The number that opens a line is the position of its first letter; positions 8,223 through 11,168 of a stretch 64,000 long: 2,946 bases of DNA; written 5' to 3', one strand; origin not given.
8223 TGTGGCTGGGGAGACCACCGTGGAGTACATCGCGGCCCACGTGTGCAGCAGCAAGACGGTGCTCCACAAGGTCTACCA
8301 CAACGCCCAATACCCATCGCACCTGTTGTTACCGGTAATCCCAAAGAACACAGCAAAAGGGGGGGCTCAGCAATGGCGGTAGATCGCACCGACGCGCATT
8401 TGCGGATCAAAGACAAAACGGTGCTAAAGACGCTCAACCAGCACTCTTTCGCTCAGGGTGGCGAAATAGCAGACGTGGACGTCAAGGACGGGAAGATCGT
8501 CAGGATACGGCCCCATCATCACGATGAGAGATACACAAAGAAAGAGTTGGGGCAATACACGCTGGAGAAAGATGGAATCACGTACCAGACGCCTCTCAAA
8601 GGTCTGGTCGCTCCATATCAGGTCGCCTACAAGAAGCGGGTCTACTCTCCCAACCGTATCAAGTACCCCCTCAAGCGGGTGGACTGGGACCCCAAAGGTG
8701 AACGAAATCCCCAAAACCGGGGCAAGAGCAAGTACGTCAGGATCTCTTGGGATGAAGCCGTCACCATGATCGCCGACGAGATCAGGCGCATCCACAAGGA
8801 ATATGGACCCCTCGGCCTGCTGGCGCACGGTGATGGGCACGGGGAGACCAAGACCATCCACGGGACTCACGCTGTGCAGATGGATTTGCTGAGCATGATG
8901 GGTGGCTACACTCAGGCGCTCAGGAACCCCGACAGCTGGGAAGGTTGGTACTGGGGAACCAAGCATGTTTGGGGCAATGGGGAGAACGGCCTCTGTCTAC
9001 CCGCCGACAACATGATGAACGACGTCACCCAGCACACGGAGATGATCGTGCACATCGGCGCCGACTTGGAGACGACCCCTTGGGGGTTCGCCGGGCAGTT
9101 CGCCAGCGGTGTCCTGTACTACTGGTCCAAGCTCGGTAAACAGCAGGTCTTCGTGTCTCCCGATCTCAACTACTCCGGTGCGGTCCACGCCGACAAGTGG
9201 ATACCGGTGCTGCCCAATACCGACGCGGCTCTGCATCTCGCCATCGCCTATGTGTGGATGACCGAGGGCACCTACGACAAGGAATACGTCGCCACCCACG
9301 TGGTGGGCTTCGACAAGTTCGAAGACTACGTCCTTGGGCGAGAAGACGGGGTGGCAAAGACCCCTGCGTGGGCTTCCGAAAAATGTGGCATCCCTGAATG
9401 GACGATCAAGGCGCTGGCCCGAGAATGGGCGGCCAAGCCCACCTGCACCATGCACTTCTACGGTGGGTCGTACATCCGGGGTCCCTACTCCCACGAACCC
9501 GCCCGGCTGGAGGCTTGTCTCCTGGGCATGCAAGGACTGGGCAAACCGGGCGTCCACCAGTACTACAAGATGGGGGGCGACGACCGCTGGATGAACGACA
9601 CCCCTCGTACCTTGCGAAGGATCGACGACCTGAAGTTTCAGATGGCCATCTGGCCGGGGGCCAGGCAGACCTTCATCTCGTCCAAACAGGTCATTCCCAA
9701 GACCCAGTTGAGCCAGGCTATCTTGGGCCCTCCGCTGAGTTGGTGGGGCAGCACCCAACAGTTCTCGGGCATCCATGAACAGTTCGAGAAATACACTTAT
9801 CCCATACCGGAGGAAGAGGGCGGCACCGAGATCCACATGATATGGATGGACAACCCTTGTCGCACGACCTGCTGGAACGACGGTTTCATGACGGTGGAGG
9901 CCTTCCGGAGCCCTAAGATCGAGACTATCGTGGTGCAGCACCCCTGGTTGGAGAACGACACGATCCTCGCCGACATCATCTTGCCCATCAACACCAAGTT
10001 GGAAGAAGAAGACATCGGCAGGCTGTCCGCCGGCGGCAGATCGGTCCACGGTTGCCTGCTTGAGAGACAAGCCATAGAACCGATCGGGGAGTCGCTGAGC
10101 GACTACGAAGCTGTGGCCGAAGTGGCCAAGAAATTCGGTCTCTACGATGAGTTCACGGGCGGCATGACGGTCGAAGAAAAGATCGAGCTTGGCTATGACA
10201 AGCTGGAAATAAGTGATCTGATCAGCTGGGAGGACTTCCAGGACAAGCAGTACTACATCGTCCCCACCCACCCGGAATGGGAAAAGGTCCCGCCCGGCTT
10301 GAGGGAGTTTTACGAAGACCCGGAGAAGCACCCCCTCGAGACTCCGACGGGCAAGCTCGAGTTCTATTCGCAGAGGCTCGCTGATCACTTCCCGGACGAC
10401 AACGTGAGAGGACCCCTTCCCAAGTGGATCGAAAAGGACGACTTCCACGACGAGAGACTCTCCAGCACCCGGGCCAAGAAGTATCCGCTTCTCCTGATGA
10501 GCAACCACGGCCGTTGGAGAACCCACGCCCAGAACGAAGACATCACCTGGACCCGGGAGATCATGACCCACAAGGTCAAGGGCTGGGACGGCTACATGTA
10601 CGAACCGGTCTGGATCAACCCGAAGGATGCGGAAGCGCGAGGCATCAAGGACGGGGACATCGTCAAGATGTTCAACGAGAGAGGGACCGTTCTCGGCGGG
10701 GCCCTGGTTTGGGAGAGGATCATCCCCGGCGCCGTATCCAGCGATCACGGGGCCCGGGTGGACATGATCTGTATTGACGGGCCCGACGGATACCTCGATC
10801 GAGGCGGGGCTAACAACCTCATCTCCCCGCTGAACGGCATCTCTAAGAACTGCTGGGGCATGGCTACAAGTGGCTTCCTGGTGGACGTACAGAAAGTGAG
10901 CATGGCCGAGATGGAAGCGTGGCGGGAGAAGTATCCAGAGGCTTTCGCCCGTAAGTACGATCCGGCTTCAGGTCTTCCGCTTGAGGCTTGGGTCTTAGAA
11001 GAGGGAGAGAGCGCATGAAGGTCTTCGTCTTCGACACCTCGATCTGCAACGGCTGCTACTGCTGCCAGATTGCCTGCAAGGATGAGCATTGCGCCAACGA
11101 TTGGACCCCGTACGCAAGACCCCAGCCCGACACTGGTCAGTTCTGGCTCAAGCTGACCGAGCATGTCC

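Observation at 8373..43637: Two clades of large subunit; clade A has lost part of the transhydroxylase substrate-binding residue set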

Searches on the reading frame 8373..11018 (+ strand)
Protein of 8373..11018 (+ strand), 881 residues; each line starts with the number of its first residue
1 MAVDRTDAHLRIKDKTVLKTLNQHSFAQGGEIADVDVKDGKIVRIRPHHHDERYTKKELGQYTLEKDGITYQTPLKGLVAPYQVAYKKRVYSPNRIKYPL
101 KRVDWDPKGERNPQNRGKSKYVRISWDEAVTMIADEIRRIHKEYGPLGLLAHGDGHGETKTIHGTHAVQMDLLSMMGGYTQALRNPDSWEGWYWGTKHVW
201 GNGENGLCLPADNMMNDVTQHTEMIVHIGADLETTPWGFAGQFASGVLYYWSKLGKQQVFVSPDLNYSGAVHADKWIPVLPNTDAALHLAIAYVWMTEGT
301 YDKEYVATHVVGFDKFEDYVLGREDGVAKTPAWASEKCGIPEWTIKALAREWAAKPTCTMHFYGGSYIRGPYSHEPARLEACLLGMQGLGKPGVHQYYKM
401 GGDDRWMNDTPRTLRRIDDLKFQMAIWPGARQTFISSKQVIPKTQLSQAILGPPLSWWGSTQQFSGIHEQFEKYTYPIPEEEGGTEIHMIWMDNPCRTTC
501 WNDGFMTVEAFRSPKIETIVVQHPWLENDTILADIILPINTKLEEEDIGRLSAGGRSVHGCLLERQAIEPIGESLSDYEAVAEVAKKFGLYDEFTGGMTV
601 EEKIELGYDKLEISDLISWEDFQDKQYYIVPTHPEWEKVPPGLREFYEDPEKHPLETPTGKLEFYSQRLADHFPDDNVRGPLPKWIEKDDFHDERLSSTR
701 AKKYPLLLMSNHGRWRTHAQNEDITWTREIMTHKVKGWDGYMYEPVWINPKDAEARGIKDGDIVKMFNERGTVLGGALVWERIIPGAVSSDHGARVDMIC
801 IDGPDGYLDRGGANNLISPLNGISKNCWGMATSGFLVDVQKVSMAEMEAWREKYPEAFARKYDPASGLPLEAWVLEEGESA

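Call 2: search_protein_families(library=pfam, proteins=[window:8373-11018:+])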
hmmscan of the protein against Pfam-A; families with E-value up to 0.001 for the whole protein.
window:8373-11018:+ (881 aa): 3 families
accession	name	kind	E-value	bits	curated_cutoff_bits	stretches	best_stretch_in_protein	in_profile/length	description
PF00384.28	Molybdopterin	-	1.5e-20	74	24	1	95-587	1-353/353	Molybdopterin oxidoreductase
PF01568.27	Molydop_binding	-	1.3e-15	57.8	26.8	1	731-823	15-100/110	Molydopterin dinucleotide binding domain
PF21423.2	AhtL-like_1st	-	5.6e-05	23.1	27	1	35-87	5-53/55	Pyrogallol hydroxytransferase large subunit-like, domain 1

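Call 23: find_homologous_proteins(query=window:8373-11015:+, max_evalue=1e-50)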
Query window:8373-11015:+ (881 aa): 6373 proteins with E <= 1e-50 among 8000 candidates; the best 120 are listed.
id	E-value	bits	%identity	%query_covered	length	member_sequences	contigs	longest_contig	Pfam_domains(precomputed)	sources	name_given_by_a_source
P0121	0.0e+0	1998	94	100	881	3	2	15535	PF00384.28,PF01568.28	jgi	jgi:molybdopterin guanine dinucleotide-containing S/N-oxide reductase-like protein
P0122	0.0e+0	1968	91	100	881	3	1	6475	PF00384.28,PF01568.28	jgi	jgi:molybdopterin guanine dinucleotide-containing S/N-oxide reductase-like protein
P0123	0.0e+0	1868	86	99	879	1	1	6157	PF00384.28,PF01568.28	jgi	jgi:molybdopterin guanine dinucleotide-containing S/N-oxide reductase-like protein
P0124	0.0e+0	1729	81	100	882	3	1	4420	PF00384.28,PF01568.28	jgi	jgi:molybdopterin guanine dinucleotide-containing S/N-oxide reductase-like protein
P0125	0.0e+0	1683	78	100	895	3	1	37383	PF00384.28,PF01568.28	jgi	jgi:anaerobic selenocysteine-containing dehydrogenase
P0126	0.0e+0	1679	77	100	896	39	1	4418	PF00384.28,PF01568.28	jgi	-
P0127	0.0e+0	1664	78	100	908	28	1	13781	PF00384.28,PF01568.28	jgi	jgi:anaerobic selenocysteine-containing dehydrogenase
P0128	0.0e+0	1629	76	100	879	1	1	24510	PF21423.3,PF00384.28,PF01568.28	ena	-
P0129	0.0e+0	1620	77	99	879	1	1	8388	PF21423.3,PF00384.28,PF01568.28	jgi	jgi:molybdopterin guanine dinucleotide-containing S/N-oxide reductase-like protein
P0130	0.0e+0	1564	73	98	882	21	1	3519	PF21423.3,PF00384.28,PF01568.28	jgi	jgi:molybdopterin guanine dinucleotide-containing S/N-oxide reductase-like protein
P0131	0.0e+0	1544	72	98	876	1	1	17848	PF21423.3,PF00384.28,PF01568.28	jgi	-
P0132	0.0e+0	1521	71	99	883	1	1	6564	PF21423.3,PF00384.28,PF01568.28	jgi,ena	jgi:molybdopterin guanine dinucleotide-containing S/N-oxide reductase-like protein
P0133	0.0e+0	1513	73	98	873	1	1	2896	PF21423.3,PF00384.28,PF01568.28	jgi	jgi:molybdopterin guanine dinucleotide-containing S/N-oxide reductase-like protein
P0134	0.0e+0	1491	71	98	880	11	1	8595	PF21423.3,PF00384.28,PF01568.28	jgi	jgi:anaerobic selenocysteine-containing dehydrogenase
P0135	0.0e+0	1487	71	98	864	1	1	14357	PF21423.3,PF00384.28,PF01568.28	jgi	jgi:trimethylamine-N-oxide reductase (cytochrome c)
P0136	0.0e+0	1487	71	98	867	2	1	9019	PF21423.3,PF00384.28,PF01568.28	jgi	jgi:anaerobic selenocysteine-containing dehydrogenase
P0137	0.0e+0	1486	70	99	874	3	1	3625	PF21423.3,PF00384.28,PF01568.28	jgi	jgi:anaerobic selenocysteine-containing dehydrogenase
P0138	0.0e+0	1479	70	98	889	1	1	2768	PF21423.3,PF00384.28,PF01568.28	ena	-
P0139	0.0e+0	1478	71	98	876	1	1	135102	PF21423.3,PF00384.28,PF01568.28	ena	-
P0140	0.0e+0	1476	69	99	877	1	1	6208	PF21423.3,PF00384.28,PF01568.28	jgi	jgi:molybdopterin guanine dinucleotide-containing S/N-oxide reductase-like protein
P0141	0.0e+0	1476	71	98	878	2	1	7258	PF21423.3,PF00384.28,PF01568.28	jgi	jgi:molybdopterin guanine dinucleotide-containing S/N-oxide reductase-like protein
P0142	0.0e+0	1466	69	100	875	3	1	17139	PF21423.3,PF00384.28,PF01568.28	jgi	jgi:trimethylamine-N-oxide reductase (cytochrome c)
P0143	0.0e+0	1460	69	98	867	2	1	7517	PF00384.28,PF01568.28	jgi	jgi:molybdopterin guanine dinucleotide-containing S/N-oxide reductase-like protein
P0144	0.0e+0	1460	69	99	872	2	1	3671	PF21423.3,PF00384.28,PF01568.28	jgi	jgi:molybdopterin guanine dinucleotide-containing S/N-oxide reductase-like protein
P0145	0.0e+0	1456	69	99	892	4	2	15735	PF21423.3,PF00384.28,PF01568.28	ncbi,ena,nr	ncbi:MAG: molybdopterin oxidoreductase [Chloroflexi bacterium]|nr:molybdopterin oxidoreductase [Chlo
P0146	0.0e+0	1456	68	99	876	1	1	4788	PF21423.3,PF00384.28,PF01568.28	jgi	jgi:molybdopterin guanine dinucleotide-containing S/N-oxide reductase-like protein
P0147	0.0e+0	1455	69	98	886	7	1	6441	PF21423.3,PF00384.28,PF01568.28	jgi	-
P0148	0.0e+0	1454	69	99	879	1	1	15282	PF21423.3,PF00384.28,PF01568.28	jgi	jgi:molybdopterin guanine dinucleotide-containing S/N-oxide reductase-like protein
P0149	0.0e+0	1452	69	99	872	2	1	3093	PF21423.3,PF00384.28,PF01568.28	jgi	jgi:molybdopterin guanine dinucleotide-containing S/N-oxide reductase-like protein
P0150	0.0e+0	1451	68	98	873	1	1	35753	PF21423.3,PF00384.28,PF01568.28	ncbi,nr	ncbi:MAG: molybdopterin-dependent oxidoreductase [Dehalococcoidales bacterium]|nr:molybdopterin-depe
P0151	0.0e+0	1439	68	98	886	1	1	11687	PF21423.3,PF00384.28,PF01568.28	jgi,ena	-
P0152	0.0e+0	1438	68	99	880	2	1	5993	PF21423.3,PF00384.28,PF01568.28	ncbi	-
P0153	0.0e+0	1433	69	98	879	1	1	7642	PF21423.3,PF00384.28,PF01568.28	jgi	jgi:molybdopterin guanine dinucleotide-containing S/N-oxide reductase-like protein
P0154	0.0e+0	1433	68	99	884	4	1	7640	PF21423.3,PF00384.28,PF01568.28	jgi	jgi:anaerobic selenocysteine-containing dehydrogenase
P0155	0.0e+0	1433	69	98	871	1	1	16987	PF21423.3,PF00384.28,PF01568.28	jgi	jgi:molybdopterin guanine dinucleotide-containing S/N-oxide reductase-like protein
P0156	0.0e+0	1432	69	98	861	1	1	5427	PF21423.3,PF00384.28,PF01568.28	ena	-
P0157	0.0e+0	1432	68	98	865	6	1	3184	PF21423.3,PF00384.28,PF01568.28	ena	-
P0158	0.0e+0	1431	68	99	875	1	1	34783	PF21423.3,PF00384.28,PF01568.28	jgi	jgi:trimethylamine-N-oxide reductase (cytochrome c)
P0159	0.0e+0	1428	70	98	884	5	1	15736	PF21423.3,PF00384.28,PF01568.28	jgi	jgi:trimethylamine-N-oxide reductase (cytochrome c)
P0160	0.0e+0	1425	68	98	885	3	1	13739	PF21423.3,PF00384.28,PF01568.28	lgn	-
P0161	0.0e+0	1423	68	98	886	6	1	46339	PF21423.3,PF00384.28,PF01568.28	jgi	-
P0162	0.0e+0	1419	67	99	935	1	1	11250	PF21423.3,PF00384.28,PF01568.28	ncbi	-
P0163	0.0e+0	1414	74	90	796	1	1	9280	PF00384.28,PF01568.28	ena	-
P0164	0.0e+0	1411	69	98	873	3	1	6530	PF21423.3,PF00384.28,PF01568.28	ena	-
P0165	0.0e+0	1409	67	99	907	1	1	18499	PF00384.28,PF01568.28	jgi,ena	-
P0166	0.0e+0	1406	68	98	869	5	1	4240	PF21423.3,PF00384.28,PF01568.28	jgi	jgi:anaerobic selenocysteine-containing dehydrogenase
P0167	0.0e+0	1405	66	100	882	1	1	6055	PF21423.3,PF00384.28,PF01568.28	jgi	jgi:anaerobic selenocysteine-containing dehydrogenase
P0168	0.0e+0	1396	66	98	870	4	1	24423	PF21423.3,PF00384.28,PF01568.28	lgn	-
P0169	0.0e+0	1390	66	98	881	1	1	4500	PF21423.3,PF00384.28,PF01568.28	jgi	jgi:anaerobic selenocysteine-containing dehydrogenase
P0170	0.0e+0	1390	66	98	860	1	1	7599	PF21423.3,PF00384.28,PF01568.28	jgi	jgi:anaerobic selenocysteine-containing dehydrogenase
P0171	0.0e+0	1385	66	99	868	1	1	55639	PF21423.3,PF00384.28,PF01568.28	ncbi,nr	ncbi:MAG: molybdopterin-dependent oxidoreductase [Dehalococcoidales bacterium]|nr:molybdopterin-depe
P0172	0.0e+0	1382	66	98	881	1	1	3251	PF21423.3,PF00384.28,PF01568.28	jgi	jgi:anaerobic selenocysteine-containing dehydrogenase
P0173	0.0e+0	1380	67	98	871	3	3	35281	PF21423.3,PF00384.28,PF01568.28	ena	-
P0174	0.0e+0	1379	65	98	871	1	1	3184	PF21423.3,PF00384.28,PF01568.28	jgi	jgi:molybdopterin guanine dinucleotide-containing S/N-oxide reductase-like protein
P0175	0.0e+0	1376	66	99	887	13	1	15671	PF21423.3,PF00384.28,PF01568.28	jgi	jgi:trimethylamine-N-oxide reductase (cytochrome c)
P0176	0.0e+0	1368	66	98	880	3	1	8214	PF21423.3,PF00384.28,PF01568.28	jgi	jgi:anaerobic selenocysteine-containing dehydrogenase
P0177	0.0e+0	1366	65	98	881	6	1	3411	PF00384.28,PF01568.28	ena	-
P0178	0.0e+0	1359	65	99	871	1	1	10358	PF21423.3,PF00384.28,PF01568.28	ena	-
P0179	0.0e+0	1357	65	98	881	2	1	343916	PF21423.3,PF00384.28,PF01568.28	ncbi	-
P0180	0.0e+0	1345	64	98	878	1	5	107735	PF21423.3,PF00384.28,PF01568.28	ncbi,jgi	jgi:trimethylamine-N-oxide reductase (cytochrome c)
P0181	0.0e+0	1343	65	98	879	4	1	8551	PF21423.3,PF00384.28,PF01568.28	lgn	-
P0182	0.0e+0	1334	66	98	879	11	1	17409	PF21423.3,PF00384.28,PF01568.28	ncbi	-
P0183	0.0e+0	1332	64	98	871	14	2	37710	PF21423.3,PF00384.28,PF01568.28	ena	-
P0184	0.0e+0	1332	65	98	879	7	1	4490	PF21423.3,PF00384.28,PF01568.28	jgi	jgi:anaerobic selenocysteine-containing dehydrogenase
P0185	0.0e+0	1332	65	98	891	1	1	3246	PF21423.3,PF00384.28,PF01568.28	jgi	jgi:molybdopterin guanine dinucleotide-containing S/N-oxide reductase-like protein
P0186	0.0e+0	1326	64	98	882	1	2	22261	PF21423.3,PF00384.28,PF01568.28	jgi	jgi:anaerobic selenocysteine-containing dehydrogenase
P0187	0.0e+0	1318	64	98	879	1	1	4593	PF21423.3,PF00384.28,PF01568.28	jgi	jgi:trimethylamine-N-oxide reductase (cytochrome c)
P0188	0.0e+0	1310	77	51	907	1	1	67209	PF00384.28,PF01568.28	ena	-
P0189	0.0e+0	1295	63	98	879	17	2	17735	PF21423.3,PF00384.28,PF01568.28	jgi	jgi:anaerobic selenocysteine-containing dehydrogenase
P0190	0.0e+0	1285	64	98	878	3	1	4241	PF21423.3,PF00384.28,PF01568.28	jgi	jgi:molybdopterin guanine dinucleotide-containing S/N-oxide reductase-like protein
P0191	0.0e+0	1281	61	99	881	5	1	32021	PF21423.3,PF00384.28,PF01568.28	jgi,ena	jgi:anaerobic selenocysteine-containing dehydrogenase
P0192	0.0e+0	1280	63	99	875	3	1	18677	PF21423.3,PF00384.28,PF01568.28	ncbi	-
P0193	0.0e+0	1275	64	95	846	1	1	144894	PF21423.3,PF00384.28,PF01568.28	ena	-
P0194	0.0e+0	1275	63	98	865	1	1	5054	PF21423.3,PF00384.28,PF01568.28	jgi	jgi:trimethylamine-N-oxide reductase (cytochrome c)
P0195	0.0e+0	1274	62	100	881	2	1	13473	PF21423.3,PF00384.28,PF01568.28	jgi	jgi:molybdopterin guanine dinucleotide-containing S/N-oxide reductase-like protein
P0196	0.0e+0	1270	62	99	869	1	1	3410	PF21423.3,PF00384.28,PF01568.28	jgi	-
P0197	0.0e+0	1269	63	98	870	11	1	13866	PF21423.3,PF00384.28,PF01568.28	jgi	jgi:molybdopterin guanine dinucleotide-containing S/N-oxide reductase-like protein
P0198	0.0e+0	1267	61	98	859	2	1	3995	PF21423.3,PF00384.28,PF01568.28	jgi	jgi:molybdopterin guanine dinucleotide-containing S/N-oxide reductase-like protein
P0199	0.0e+0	1263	62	98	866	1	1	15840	PF21423.3,PF00384.28,PF01568.28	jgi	jgi:molybdopterin guanine dinucleotide-containing S/N-oxide reductase-like protein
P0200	0.0e+0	1263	62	98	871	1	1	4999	PF21423.3,PF00384.28,PF01568.28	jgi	jgi:molybdopterin guanine dinucleotide-containing S/N-oxide reductase-like protein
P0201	0.0e+0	1259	61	98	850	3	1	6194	PF21423.3,PF00384.28,PF01568.28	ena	-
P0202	0.0e+0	1256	63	98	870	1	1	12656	PF21423.3,PF00384.28,PF01568.28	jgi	jgi:molybdopterin guanine dinucleotide-containing S/N-oxide reductase-like protein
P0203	0.0e+0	1254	62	98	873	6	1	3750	PF21423.3,PF00384.28,PF01568.28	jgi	-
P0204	0.0e+0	1252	62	98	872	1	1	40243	PF21423.3,PF00384.28,PF01568.28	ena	-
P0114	0.0e+0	1252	62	98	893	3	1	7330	PF21423.3,PF00384.28,PF01568.28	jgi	-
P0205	0.0e+0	1251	61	98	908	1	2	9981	PF21423.3,PF00384.28,PF01568.28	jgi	jgi:molybdopterin guanine dinucleotide-containing S/N-oxide reductase-like protein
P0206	0.0e+0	1250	63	98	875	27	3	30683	PF21423.3,PF00384.28,PF01568.28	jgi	-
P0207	0.0e+0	1250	62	98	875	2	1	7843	PF21423.3,PF00384.28,PF01568.28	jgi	jgi:molybdopterin guanine dinucleotide-containing S/N-oxide reductase-like protein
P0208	0.0e+0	1246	61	98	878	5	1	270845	PF21423.3,PF00384.28,PF01568.28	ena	-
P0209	0.0e+0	1245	62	98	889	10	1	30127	PF21423.3,PF00384.28,PF01568.28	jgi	jgi:anaerobic selenocysteine-containing dehydrogenase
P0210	0.0e+0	1244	61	99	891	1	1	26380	PF21423.3,PF00384.28,PF01568.28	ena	-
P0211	0.0e+0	1242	62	98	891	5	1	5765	PF21423.3,PF00384.28,PF01568.28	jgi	jgi:anaerobic selenocysteine-containing dehydrogenase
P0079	0.0e+0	1241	61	98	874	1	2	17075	PF21423.3,PF00384.28,PF01568.28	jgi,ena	-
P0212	0.0e+0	1241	62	98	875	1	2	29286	PF21423.3,PF00384.28,PF01568.28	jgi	jgi:molybdopterin guanine dinucleotide-containing S/N-oxide reductase-like protein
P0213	0.0e+0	1241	62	98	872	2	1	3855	PF21423.3,PF00384.28,PF01568.28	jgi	jgi:molybdopterin guanine dinucleotide-containing S/N-oxide reductase-like protein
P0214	0.0e+0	1240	62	98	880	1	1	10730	PF21423.3,PF00384.28,PF01568.28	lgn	-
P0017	0.0e+0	1238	61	98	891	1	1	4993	PF21423.3,PF00384.28,PF01568.28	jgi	-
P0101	0.0e+0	1238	61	98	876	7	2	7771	PF21423.3,PF00384.28,PF01568.28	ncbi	ncbi:Pyrogallol hydroxytransferase large subunit [subsurface metagenome]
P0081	0.0e+0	1238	61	98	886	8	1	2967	PF21423.3,PF00384.28,PF01568.28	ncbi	-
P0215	0.0e+0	1237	61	98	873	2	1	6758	PF21423.3,PF00384.28,PF01568.28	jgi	jgi:molybdopterin guanine dinucleotide-containing S/N-oxide reductase-like protein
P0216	0.0e+0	1237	61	98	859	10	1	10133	PF21423.3,PF00384.28,PF01568.28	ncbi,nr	ncbi:MAG: molybdopterin oxidoreductase [Chloroflexi bacterium]|nr:molybdopterin oxidoreductase [Chlo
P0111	0.0e+0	1236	62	98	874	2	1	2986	PF21423.3,PF00384.28,PF01568.28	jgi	-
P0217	0.0e+0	1235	61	98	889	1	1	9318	PF21423.3,PF00384.28,PF01568.28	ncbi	-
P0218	0.0e+0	1235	61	98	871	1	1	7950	PF21423.3,PF00384.28,PF01568.28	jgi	jgi:trimethylamine-N-oxide reductase (cytochrome c)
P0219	0.0e+0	1235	61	99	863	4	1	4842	PF21423.3,PF00384.28,PF01568.28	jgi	jgi:molybdopterin guanine dinucleotide-containing S/N-oxide reductase-like protein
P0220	0.0e+0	1234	61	98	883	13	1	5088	PF21423.3,PF00384.28,PF01568.28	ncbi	-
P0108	0.0e+0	1234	62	98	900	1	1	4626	PF21423.3,PF00384.28,PF01568.28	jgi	jgi:molybdopterin guanine dinucleotide-containing S/N-oxide reductase-like protein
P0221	0.0e+0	1232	60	98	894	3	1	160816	PF21423.3,PF00384.28,PF01568.28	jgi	jgi:molybdopterin guanine dinucleotide-containing S/N-oxide reductase-like protein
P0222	0.0e+0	1232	61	98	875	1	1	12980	PF21423.3,PF00384.28,PF01568.28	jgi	jgi:trimethylamine-N-oxide reductase (cytochrome c)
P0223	0.0e+0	1231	61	98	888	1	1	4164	PF00384.28,PF01568.28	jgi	jgi:molybdopterin guanine dinucleotide-containing S/N-oxide reductase-like protein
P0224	0.0e+0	1231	60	100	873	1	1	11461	PF21423.3,PF00384.28,PF01568.28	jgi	-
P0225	0.0e+0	1230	61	98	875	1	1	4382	PF21423.3,PF00384.28,PF01568.28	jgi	jgi:molybdopterin guanine dinucleotide-containing S/N-oxide reductase-like protein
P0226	0.0e+0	1229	61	98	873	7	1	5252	PF21423.3,PF00384.28,PF01568.28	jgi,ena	-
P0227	0.0e+0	1229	62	98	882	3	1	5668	PF21423.3,PF00384.28,PF01568.28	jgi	jgi:molybdopterin guanine dinucleotide-containing S/N-oxide reductase-like protein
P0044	0.0e+0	1229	61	98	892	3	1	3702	PF21423.3,PF00384.28,PF01568.28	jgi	-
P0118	0.0e+0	1229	61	98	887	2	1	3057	PF21423.3,PF00384.28,PF01568.28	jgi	jgi:molybdopterin guanine dinucleotide-containing S/N-oxide reductase-like protein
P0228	0.0e+0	1228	61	98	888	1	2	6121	PF00384.28,PF01568.28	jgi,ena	-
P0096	0.0e+0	1227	59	99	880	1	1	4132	PF21423.3,PF00384.28,PF01568.28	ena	-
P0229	0.0e+0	1227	61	98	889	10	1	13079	PF21423.3,PF00384.28,PF01568.28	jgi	jgi:anaerobic selenocysteine-containing dehydrogenase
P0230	0.0e+0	1227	60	99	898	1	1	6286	PF21423.3,PF00384.28,PF01568.28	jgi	jgi:molybdopterin guanine dinucleotide-containing S/N-oxide reductase-like protein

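Call 31: search_protein_families(library=ncbifam, proteins=[window:8373-11018:+], max_evalue=1e-10)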
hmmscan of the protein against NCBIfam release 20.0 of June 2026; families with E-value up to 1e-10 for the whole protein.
window:8373-11018:+ (881 aa): 15 families
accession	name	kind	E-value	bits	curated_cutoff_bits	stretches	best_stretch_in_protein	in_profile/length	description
TIGR00509.1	bisC_fam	subfamily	3.9e-102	342.9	1017.55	1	84-843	33-755/772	molybdopterin guanine dinucleotide-containing S/N-oxide reductase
TIGR02166.1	dmsA_ynfE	subfamily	1.1e-94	318.1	777.7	2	515-841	485-793/794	DMSO/selenate family reductase complex A subunit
NF011682.0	PRK15102.1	equivalog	2.2e-82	277.4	909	2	276-842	278-810/829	trimethylamine-N-oxide reductase TorA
TIGR02164.1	torA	equivalog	7e-80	269.2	1465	2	275-842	273-806/824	trimethylamine-N-oxide reductase TorA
NF011566.1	PRK14990.1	exception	1.6e-62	211.6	1600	2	505-818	494-791/814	dimethylsulfoxide reductase subunit A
NF041884.1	selenate_YnfF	exception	4.5e-56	190.2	1650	2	515-821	485-778/798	selenate/tellurate reductase subunit YnfF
NF041885.1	selenate_YnfE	exception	4.4e-55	186.9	1675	2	515-819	492-783/805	selenate/tellurate reductase subunit YnfE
TIGR03479.1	DMSO_red_II_alp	subfamily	2.6e-45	154.8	984.75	1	85-307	110-304/913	molybdopterin-dependent oxidoreductase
NF012032.0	PRK15488.1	equivalog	2.6e-34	118.3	694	1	270-359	241-325/759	thiosulfate reductase PhsA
TIGR01591.1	Fdh-alpha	equivalog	1e-29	103.1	666.25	0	515-605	410-495/672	formate dehydrogenase subunit alpha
NF041714.1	arsenate_red_ArrA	equivalog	1.1e-20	73.5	1600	0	699-795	705-799/848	arsenate respiratory reductase molybdopterin-containing subunit ArrA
NF042978.1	EthbenzDh_ebdA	equivalog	2.2e-18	65.5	2000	0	84-308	131-327/977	ethylbenzene dehydrogenase subunit alpha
NF041783.2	mnquin_red_QrcB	equivalog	1e-14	53.6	440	1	76-352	88-323/695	menaquinone reductase molybdopterin-binding-like subunit QrcB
TIGR01580.1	narG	equivalog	7.9e-13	46.9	1084.15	0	703-816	1084-1187/1235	nitrate reductase subunit alpha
NF047855.1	AssmNtatRedNasC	equivalog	7.4e-12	44.3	1100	0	112-154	80-122/708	assimilatory nitrate reductase catalytic subunit NasC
